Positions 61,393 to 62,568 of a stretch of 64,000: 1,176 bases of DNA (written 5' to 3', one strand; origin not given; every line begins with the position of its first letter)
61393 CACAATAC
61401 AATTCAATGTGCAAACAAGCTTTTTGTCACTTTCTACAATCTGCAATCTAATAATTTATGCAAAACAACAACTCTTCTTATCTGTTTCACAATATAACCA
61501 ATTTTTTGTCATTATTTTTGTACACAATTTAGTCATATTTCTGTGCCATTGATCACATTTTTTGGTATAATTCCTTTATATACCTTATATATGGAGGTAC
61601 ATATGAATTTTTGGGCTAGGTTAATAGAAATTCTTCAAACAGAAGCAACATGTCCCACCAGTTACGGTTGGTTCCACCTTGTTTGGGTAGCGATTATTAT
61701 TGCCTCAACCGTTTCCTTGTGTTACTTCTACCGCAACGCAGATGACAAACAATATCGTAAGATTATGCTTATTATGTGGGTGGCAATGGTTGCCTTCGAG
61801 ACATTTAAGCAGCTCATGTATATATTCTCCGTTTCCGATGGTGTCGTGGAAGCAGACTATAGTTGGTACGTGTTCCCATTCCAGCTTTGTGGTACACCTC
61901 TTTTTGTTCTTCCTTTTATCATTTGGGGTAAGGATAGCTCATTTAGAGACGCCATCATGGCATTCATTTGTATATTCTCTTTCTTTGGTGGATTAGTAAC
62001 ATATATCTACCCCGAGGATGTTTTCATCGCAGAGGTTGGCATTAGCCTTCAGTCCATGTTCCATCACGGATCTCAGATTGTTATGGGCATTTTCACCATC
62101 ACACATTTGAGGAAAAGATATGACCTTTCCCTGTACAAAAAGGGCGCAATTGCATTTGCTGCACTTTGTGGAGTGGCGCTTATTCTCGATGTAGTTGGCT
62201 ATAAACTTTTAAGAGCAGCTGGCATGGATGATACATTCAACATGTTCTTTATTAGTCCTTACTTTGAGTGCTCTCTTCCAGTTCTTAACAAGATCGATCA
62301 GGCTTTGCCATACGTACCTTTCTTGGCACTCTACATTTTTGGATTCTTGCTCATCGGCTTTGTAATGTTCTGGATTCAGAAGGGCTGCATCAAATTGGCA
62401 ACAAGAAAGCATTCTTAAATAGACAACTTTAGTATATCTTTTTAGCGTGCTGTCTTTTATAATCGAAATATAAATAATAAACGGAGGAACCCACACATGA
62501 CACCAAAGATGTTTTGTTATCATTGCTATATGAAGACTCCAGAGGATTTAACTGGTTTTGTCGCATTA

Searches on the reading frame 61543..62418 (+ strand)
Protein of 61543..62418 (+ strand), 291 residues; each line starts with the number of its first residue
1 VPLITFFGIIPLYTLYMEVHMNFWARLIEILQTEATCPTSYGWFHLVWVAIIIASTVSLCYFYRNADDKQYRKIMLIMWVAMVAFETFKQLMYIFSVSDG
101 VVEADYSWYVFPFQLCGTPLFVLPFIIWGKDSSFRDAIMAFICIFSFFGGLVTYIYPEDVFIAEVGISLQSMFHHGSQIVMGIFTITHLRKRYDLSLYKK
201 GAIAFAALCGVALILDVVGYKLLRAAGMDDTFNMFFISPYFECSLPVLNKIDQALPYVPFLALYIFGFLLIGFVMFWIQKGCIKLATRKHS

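Call 54: search_protein_families(library=pfam, proteins=[window:61543-62418:+], max_evalue=0.00001)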
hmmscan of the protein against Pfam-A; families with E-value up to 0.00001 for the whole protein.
window:61543-62418:+ (291 aa): 1 family
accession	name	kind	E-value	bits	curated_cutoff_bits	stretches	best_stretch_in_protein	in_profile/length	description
PF14808.11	TMEM164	-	6.2e-16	59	25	1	41-276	2-213/217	TMEM164 family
